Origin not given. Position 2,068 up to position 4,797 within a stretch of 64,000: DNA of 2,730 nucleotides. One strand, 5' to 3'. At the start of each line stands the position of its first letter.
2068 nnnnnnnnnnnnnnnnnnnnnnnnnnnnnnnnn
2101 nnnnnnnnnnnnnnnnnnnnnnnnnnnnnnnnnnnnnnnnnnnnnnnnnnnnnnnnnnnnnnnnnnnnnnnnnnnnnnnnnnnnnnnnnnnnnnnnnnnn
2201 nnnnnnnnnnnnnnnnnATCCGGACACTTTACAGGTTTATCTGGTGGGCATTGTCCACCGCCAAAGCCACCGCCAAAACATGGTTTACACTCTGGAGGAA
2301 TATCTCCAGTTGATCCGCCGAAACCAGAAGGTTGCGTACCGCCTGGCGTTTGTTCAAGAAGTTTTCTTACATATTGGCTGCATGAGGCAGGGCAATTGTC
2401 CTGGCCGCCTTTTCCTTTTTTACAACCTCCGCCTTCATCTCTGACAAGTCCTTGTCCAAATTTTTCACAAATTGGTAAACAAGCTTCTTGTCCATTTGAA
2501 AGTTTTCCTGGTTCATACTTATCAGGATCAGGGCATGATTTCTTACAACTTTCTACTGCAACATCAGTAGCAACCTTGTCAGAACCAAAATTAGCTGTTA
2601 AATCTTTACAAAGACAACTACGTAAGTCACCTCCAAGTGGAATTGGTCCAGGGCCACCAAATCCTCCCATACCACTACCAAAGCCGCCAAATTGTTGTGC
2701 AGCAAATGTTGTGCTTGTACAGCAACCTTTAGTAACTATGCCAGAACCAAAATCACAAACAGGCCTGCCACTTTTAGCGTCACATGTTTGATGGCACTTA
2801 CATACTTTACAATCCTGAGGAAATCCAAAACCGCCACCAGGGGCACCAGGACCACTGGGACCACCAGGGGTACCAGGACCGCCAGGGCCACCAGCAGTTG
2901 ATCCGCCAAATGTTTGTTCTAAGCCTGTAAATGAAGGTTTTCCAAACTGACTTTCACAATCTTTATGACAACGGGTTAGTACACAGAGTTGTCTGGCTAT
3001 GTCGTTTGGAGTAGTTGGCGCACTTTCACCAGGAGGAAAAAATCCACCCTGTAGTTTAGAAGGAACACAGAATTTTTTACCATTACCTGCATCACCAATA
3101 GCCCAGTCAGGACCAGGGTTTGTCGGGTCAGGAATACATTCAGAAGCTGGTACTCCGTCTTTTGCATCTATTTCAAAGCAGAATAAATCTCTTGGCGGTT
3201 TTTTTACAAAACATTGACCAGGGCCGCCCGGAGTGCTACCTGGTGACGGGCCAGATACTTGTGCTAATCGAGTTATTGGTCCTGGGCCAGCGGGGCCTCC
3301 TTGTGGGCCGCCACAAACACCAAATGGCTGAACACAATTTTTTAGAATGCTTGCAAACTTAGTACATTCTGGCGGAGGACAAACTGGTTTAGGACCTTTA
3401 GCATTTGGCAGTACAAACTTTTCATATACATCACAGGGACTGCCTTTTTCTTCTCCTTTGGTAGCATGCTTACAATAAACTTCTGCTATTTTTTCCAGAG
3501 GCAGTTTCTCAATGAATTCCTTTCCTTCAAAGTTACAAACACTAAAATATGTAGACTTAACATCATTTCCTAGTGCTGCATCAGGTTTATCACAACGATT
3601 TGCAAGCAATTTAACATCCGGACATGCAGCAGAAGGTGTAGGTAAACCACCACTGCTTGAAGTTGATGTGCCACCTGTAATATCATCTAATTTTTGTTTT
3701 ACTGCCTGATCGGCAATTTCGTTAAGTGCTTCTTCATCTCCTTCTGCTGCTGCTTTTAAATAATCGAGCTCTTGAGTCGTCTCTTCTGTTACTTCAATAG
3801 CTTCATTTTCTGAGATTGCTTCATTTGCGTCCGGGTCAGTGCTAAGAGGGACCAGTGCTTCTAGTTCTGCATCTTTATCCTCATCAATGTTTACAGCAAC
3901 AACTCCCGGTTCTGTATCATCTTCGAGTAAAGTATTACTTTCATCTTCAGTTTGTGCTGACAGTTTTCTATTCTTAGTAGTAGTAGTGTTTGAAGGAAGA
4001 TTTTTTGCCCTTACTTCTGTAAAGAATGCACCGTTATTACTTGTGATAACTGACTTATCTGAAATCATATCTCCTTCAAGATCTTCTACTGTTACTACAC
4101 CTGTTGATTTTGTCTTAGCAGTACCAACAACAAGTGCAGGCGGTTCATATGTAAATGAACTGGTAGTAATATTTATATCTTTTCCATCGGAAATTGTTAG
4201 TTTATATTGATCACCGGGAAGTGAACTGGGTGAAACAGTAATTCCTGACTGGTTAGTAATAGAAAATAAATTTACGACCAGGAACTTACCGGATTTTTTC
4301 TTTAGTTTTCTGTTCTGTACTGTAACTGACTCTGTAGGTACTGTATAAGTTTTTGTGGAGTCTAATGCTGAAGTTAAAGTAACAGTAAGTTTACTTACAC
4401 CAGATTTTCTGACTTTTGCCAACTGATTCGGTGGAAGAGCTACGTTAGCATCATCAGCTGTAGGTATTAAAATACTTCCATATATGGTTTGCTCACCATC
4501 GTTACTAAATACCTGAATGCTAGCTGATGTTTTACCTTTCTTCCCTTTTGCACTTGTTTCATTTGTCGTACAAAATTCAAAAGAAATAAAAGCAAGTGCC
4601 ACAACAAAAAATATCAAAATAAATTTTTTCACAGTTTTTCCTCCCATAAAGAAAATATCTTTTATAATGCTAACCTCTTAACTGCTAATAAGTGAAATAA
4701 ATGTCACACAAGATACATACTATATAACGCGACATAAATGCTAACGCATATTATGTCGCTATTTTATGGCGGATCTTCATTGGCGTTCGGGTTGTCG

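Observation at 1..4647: Tandem paralogous genes for secreted cysteine-rich proteins with near-identical N-terminal modules and a hyper-repetitive C-terminal region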

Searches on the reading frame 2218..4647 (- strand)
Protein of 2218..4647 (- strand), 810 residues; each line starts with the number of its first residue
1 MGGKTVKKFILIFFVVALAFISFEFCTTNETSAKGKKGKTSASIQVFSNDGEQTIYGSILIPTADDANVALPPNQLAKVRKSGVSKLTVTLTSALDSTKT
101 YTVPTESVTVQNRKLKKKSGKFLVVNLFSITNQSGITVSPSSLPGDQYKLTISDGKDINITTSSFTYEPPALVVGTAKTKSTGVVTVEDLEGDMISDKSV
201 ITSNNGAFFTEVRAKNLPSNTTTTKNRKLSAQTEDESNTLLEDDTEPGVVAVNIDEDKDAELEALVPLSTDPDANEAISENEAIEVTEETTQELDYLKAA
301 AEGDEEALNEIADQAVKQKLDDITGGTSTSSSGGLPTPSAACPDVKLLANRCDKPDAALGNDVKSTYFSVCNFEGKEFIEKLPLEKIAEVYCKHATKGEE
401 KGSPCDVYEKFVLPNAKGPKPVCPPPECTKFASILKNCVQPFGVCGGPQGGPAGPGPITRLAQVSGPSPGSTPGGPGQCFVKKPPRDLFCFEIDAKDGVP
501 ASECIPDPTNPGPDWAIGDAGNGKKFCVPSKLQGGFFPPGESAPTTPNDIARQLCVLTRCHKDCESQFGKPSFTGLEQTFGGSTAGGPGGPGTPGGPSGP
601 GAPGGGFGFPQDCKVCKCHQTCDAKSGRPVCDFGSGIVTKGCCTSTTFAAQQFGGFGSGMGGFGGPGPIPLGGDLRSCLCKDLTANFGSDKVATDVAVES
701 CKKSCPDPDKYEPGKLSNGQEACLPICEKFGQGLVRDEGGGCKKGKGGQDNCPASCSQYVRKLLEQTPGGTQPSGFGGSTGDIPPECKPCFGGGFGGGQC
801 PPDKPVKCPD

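Call 29: find_related_loci(query=A1, collection=genome_contigs, flank=10000)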
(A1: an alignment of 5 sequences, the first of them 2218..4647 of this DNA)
Query A1 (810 aa) in genome_contigs; peptide patterns used: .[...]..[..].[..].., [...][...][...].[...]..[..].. (x = any residue, [..] = any of these).
41 stretches matched a pattern; 2 encode a relative of the query (tblastn E <= 1e-3); 2 distinct loci.
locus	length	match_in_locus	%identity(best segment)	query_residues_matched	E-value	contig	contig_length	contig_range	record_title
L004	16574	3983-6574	33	5-810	2e-110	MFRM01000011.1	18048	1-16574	MAG: Candidatus Melainabacteria bacterium RIFCSPHIGHO2_02_FULL_34_12 rifcsphigho2_02_scaffold_24772, whole genome shotgu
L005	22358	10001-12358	29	12-799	1e-79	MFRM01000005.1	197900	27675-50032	MAG: Candidatus Melainabacteria bacterium RIFCSPHIGHO2_02_FULL_34_12 rifcsphigho2_02_scaffold_150, whole genome shotgun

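Call 35: search_protein_representatives(alignment_id=A1)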
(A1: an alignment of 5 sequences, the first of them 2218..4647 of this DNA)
Query: 5 sequences, 969 profile positions. Proteins with E-value up to 0.001 (for the whole library): 71; up to 1e-10: 55; up to 1e-30: 39. The best 71 are listed.
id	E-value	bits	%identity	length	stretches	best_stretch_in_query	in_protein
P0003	0.0e+00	1370.2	-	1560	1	13-964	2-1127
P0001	0.0e+00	1309.5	-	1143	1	1-959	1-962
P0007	5.8e-200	683.5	-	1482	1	1-967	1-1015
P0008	1.9e-198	678.5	-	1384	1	3-955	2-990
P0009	2.6e-185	635.0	-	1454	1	1-968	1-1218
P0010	5.9e-173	594.0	-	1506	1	1-968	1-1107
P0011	2.4e-150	519.2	-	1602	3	1-444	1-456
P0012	1.5e-142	493.4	-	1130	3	5-442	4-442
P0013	1.3e-136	473.7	-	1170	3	10-227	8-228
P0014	2.9e-134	466.0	-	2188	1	9-968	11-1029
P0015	8.7e-132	457.8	-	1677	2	1-583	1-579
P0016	1.4e-131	457.1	-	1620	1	31-966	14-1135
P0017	1.1e-129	450.9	-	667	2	6-578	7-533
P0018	2.4e-128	446.4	-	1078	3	8-582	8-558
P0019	1.4e-125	437.3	-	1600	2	5-578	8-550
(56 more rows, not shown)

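Call 39: search_protein_families(library=pfam, alignment_id=A3, max_evalue=0.001)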
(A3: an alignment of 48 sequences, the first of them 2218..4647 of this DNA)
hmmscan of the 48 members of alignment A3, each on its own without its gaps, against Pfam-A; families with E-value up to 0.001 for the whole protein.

A. member 1, window:2218-4647:- (810 aa): 0 families

B. families by the number of members that match (of 48 scanned): 8 families
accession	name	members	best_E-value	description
PF13948.11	DUF4215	3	2.2e-37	Domain of unknown function (DUF4215)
PF16656.11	Pur_ac_phosph_N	2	1.4e-09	Purple acid Phosphatase, N-terminal domain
PF00041.27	fn3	2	5.7e-06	Fibronectin type III domain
PF13385.13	Laminin_G_3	1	1.7e-20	Concanavalin A-like lectin/glucanases superfamily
PF03991.18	Prion_octapep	1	4.9e-07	Copper binding octapeptide repeat region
PF25059.1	FN3_DSCAM-DSCAML_C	1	9.3e-05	DSCAM/DSCAML C-terminal Fn3-like domain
PF01607.29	CBM_14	1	0.00025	Chitin binding Peritrophin-A domain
PF11589.14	DUF3244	1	0.00028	Domain of unknown function (DUF3244)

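Call 41: predict_structure(alignment_id=A3)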
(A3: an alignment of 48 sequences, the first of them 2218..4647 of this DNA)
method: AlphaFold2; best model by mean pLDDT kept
length: 810 residues; sequences in the alignment: 48
mean_pLDDT: 77.0   pTM: 0.69
mean pLDDT of the five models: 77.0, 75.8, 75.4, 74.7, 74.0
residues with pLDDT >= 90: 366; 70-90: 198; 50-70: 88; < 50: 158
segments of 3 or more residues with pLDDT < 50: 1-3, 26-35, 226-240, 327-339, 399-401, 446-478, 576-608, 650-663, 747-749, 770-779, 793-810
pLDDT, mean of each block of 10 residues (from residue 1): 58 82 55 49 90 96 97 95 96 93 96 93 96 92 94 93 95 92 93 94 89 90 50 45 82 76 95 90 88 91 91 91 66 42 84 95 89 73 88 69 60 63 78 79 50 36 36 44 80 91 87 92 96 78 92 95 92 53 35 36 46 87 91 87 70 43 68 86 94 94 89 92 93 90 68 72 63 47 75 43 39
secondary structure, 60 per line:
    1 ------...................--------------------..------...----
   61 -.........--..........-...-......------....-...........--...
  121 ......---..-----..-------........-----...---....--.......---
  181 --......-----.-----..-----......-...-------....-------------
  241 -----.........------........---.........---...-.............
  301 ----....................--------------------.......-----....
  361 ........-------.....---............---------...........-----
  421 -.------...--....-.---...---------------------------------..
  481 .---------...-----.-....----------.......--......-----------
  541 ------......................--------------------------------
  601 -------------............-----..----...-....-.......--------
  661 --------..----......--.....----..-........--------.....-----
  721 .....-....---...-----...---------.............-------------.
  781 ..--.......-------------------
elements in order (helices of 4 or more, strands of 3 or more residues): H7-25 E54-56 H62-65 E66-70 H73-82 E88-93 E100-103 E108-115 E118-126 E146-153 E159-161 E165-168 E171-177 E183-188 E207-212 H224-227 E246-254 E261-268 H272-280 E284-286 H288-300 H305-324 H345-351 H357-368 H376-380 H384-395 H405-415 H434-437 E443-445 E479-481 E491-493 H501-504 E515-521 E524-529 H547-568 H614-625 E637-639 H641-644 H646-652 H675-680 H683-686 H695-702 E711-715 E721-725 H727-730 E734-736 E742-744 H754-766 H785-791

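Call 44: fold_search(model_id=the predicted structure, library=pdb)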
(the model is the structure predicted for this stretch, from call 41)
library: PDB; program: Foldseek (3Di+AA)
matches with E <= 10: 796; with E <= 0.001: 0
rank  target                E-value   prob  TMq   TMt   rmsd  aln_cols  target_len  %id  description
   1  7mfr_B                3.9e-03  0.63  0.09  0.26  15.9       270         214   10  Crystal Structure of a Fab fragment bound to peptide GGM (released 2021-06-16)
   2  1f97                  8.6e-03  0.33  0.08  0.21  15.4       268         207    9  SOLUBLE PART OF THE JUNCTION ADHESION MOLECULE FROM MOUSE (released 2001-01-10)
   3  6s9f_B                8.6e-03  0.25  0.08  0.15  15.7       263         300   10  Drosophila OTK, extracellular domains 3-5 (released 2020-03-25)
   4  6rqj_B                1.6e-02  0.41  0.08  0.10  14.6       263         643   10  Structure of human complement C5 complexed with tick inhibitors OmCI, RaCI1 and CirpT1 (released 2020-01-08)
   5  4z5r_B                2.5e-02  0.21  0.08  0.20  15.0       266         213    9  Rontalizumab Fab bound to Interferon-a2 (released 2015-07-08)
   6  8w86_A                2.6e-02  0.23  0.08  0.22  15.3       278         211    9  HLA-DQ2.5-B/C hordein peptide in complex with DQN0385AE02 (released 2023-11-08)
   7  3fax_A                2.7e-02  0.20  0.07  0.08  14.6       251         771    8  The crystal structure of GBS pullulanase SAP in complex with maltotetraose (released 2009-04-14)
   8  8qox_B                3.0e-02  0.72  0.10  0.16  14.7       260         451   11  Two-component assembly of SlaA and SlaB S-layer proteins of Sulfolobus acidocaldarius (released 2024-02-21)
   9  6xkr_H                3.7e-02  0.28  0.09  0.24  15.2       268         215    8  Structure of Sasanlimab Fab in complex with PD-1 (released 2020-09-09)
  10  1uwg_H                4.1e-02  0.23  0.07  0.21  14.3       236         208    9  Molecular Mechanism of Enantioselective Proton Transfer to Carbon in Catalytic Antibody 14D9 (released 2004-02-27)
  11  8y57_C                4.4e-02  0.25  0.09  0.24  15.2       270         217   11  Anti MDMA antibody 1bB11 complex (released 2024-12-11)
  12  1uz6_W                4.4e-02  0.21  0.08  0.23  14.9       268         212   10  anti-Lewis X Fab fragment uncomplexed (released 2004-06-29)
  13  6z7y_B                4.6e-02  0.21  0.08  0.24  14.9       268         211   10  Human insulin in complex with the analytical antibody OXI-005 Fab (released 2020-12-30)
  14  5vyf_H                4.6e-02  0.18  0.08  0.22  14.9       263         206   10  Structure of single chain Fel d 1 bound to a neutralizing antibody (released 2018-04-04)
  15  7mfr_Y                5.1e-02  0.15  0.07  0.21  15.2       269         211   11  Crystal Structure of a Fab fragment bound to peptide GGM (released 2021-06-16)
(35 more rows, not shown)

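Call 49: find_encoding_contigs(protein=P0009, flank=8000, max_places=3)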
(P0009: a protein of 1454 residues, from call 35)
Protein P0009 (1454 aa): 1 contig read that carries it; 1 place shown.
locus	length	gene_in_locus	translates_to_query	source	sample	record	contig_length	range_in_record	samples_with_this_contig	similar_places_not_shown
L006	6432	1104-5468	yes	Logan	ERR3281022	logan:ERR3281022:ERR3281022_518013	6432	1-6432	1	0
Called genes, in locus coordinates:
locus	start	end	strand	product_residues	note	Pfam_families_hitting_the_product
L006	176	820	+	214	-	-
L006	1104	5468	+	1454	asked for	-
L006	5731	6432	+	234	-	?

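Call 50: find_encoding_contigs(protein=P0019, flank=8000, max_places=3)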
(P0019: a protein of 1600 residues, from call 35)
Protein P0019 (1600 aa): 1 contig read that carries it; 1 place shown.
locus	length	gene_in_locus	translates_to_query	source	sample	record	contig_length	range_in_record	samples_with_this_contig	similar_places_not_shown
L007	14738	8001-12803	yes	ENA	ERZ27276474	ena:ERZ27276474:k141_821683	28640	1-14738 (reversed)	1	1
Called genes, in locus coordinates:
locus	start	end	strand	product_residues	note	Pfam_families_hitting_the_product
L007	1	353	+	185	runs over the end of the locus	PF00254:FKBP_C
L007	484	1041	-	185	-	PF00254:FKBP_C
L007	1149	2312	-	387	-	PF00083:Sugar_tr, PF07690:MFS_1, PF05977:MFS_3, PF12832:MFS_1_like, PF07690:MFS_1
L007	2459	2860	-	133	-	-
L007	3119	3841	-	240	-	PF13462:Thioredoxin_4, PF13098:Thioredoxin_2, PF01323:DSBA, PF13743:Thioredoxin_5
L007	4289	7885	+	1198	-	-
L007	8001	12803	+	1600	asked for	-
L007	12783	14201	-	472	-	PF00324:AA_permease, PF13520:AA_permease_2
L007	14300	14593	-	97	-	PF01371:Trp_repressor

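Call 55: search_protein_families(library=pfam, proteins=[L005:7252-7920:+, L005:8029-9717:+, L005:15055-16326:-, L005:16422-19874:-, L005:5617-7116:-, L004:8714-9487:-, L004:2144-3745:+, L004:9624-10799:+, L006:176-820:+, L007:2459-2860:-], max_evalue=0.01)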
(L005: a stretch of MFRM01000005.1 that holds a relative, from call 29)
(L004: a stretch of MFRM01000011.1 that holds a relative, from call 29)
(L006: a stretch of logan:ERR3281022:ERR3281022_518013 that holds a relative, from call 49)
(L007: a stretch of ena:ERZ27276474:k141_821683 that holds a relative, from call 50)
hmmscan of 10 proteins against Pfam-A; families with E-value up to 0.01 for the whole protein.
L005:7252-7920:+ (222 aa): 2 families
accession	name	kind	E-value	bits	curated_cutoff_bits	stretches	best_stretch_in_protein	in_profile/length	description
PF00834.25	Ribul_P_3_epim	-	6.5e-85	284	21.1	1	8-205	2-198/198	Ribulose-phosphate 3 epimerase family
PF00977.27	His_biosynth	-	0.00067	19.6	23.6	0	23-112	34-121/228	Histidine biosynthesis protein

L005:8029-9717:+ (562 aa): 0 families

L005:15055-16326:- (423 aa): 4 families
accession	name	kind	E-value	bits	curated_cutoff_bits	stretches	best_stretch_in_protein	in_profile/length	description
PF03600.22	CitMHS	-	1.5e-92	310.7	31.9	1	18-364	1-336/336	Citrate transporter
PF02040.21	ArsB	-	2.2e-17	64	22.2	1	35-419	29-423/423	Arsenical pump membrane protein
PF06450.18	NhaB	-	2e-08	34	27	1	142-266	209-336/515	Bacterial Na+/H+ antiporter B (NhaB)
PF07158.17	MatC_N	-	2.6e-05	24.7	23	1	13-136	10-135/149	Dicarboxylate carrier protein MatC N-terminus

L005:16422-19874:- (1150 aa): 22 families
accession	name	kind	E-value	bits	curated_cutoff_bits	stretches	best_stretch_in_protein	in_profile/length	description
PF07719.23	TPR_2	-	1.4e-29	100.2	27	3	409-442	1-34/34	Tetratricopeptide repeat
PF13414.12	TPR_11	-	2.1e-25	88.6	26.8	4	352-384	5-37/42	TPR repeat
PF14559.12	TPR_19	-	1.1e-21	77.4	25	3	251-304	3-56/68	Tetratricopeptide repeat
PF00515.34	TPR_1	-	3.9e-20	71.2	27.8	3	342-373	2-33/34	Tetratricopeptide repeat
PF13432.12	TPR_16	-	1.1e-18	67.7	32.7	2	392-443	14-65/65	Tetratricopeptide repeat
PF13428.12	TPR_14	-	5.5e-18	64.1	23.5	1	410-447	2-39/44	Tetratricopeptide repeat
PF13431.12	TPR_17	-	5.7e-17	60.9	24.4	0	512-535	3-26/34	Tetratricopeptide repeat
PF04773.18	FecR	-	1.1e-16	61.4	24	1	65-167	1-96/97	FecR protein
PF13181.12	TPR_8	-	5.8e-14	51.4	25.7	0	342-373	2-33/34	Tetratricopeptide repeat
PF12895.13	ANAPC3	-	2.3e-11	44.3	27.2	1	252-298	36-81/82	Anaphase-promoting complex, cyclosome, subunit 3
PF13424.12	TPR_12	-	4.2e-10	40.1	30.1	1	316-370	12-67/77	Tetratricopeptide repeat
PF23914.1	TPR_CcmH_CycH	-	2.2e-09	37.8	42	1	337-442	46-155/158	Cytochrome c-type biogenesis protein H TPR domain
PF13174.12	TPR_6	-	2.4e-06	28.3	26.3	0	411-441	2-32/33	Tetratricopeptide repeat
PF12569.14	NatA_aux_su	-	5.6e-06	26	33.3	0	286-339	205-258/515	N-terminal acetyltransferase A, auxiliary subunit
PF24575.1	TPR_Slam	-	8e-06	26.7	35.2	0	224-293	30-101/104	Surface lipoprotein assembly modifier, N-terminal TPR repeats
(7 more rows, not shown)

L005:5617-7116:- (499 aa): 5 families
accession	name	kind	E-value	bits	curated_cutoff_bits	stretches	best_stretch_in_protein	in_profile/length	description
PF22599.2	SecDF_P1_head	-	1.1e-28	99.8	27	1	219-312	20-114/114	SecDF, P1 head subdomain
PF02355.23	SecD_SecF_C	-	6.7e-16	58.7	20.5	1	314-481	13-184/189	Protein export membrane protein SecD/SecF, C-terminal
PF21760.3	SecD_1st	-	5.9e-15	54.9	27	1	141-193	5-58/60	Protein translocase subunit SecDF, P1 domain, N-terminal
PF03176.21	MMPL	-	4.7e-09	36.1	20.5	1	333-486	144-305/333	MMPL family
PF05055.17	DUF677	-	0.0046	16.4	29.1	0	31-110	124-200/336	Protein of unknown function (DUF677)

L004:8714-9487:- (257 aa): 1 family
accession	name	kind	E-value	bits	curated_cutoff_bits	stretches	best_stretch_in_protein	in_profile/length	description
PF01925.25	TauE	-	3.1e-22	79.9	32.6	1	8-251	3-236/237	Sulfite exporter TauE/SafE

L004:2144-3745:+ (533 aa): 0 families

L004:9624-10799:+ (391 aa): 1 family
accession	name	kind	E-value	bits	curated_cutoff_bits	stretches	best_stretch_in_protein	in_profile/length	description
PF00999.27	Na_H_Exchanger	-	2.7e-38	132.2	26.2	1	12-359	3-368/375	Sodium/hydrogen exchanger, transmembrane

L006:176-820:+ (214 aa): 1 family
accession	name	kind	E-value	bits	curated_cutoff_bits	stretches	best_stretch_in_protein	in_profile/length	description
PF03950.23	tRNA-synt_1c_C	-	0.0008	20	23.9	1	157-193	32-68/91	tRNA synthetases class I (E and Q), anti-codon binding domain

L007:2459-2860:- (133 aa): 0 families

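Call 76: search_solved_structures(query=A3, max_evalue=1)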
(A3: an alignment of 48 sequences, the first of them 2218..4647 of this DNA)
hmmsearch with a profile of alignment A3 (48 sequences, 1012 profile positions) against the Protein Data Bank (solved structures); distinct sequences matched with E-value up to 1: 0.

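Call 77: find_related_loci(query=A1, collection=metagenome_contigs, flank=8000)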
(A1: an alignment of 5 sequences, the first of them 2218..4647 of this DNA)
Query A1 (810 aa) in metagenome_contigs; peptide patterns used: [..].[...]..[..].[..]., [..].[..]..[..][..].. (x = any residue, [..] = any of these).
502 stretches matched a pattern; 13 encode a relative of the query (tblastn E <= 1e-3); 13 distinct loci.
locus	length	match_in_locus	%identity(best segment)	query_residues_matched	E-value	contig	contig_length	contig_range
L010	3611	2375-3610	57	4-405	6e-122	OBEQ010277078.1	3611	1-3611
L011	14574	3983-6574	33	5-810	7e-110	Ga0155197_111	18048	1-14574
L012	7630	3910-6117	35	4-744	9e-109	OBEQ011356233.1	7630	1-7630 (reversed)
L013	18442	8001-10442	35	4-792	8e-112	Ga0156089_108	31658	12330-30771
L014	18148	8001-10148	34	5-744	4e-94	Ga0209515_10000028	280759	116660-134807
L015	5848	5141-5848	76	2-233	2e-94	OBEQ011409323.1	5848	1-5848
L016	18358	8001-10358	29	12-799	4e-79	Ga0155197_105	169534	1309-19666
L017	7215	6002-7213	39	9-397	8e-67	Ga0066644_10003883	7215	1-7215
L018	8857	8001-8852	47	19-308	2e-62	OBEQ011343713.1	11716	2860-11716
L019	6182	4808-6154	34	44-507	3e-55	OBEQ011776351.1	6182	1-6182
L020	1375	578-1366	41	8-288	5e-53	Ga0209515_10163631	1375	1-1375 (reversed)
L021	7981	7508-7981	51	19-177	2e-43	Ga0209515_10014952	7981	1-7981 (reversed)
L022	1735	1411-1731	50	7-115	2e-26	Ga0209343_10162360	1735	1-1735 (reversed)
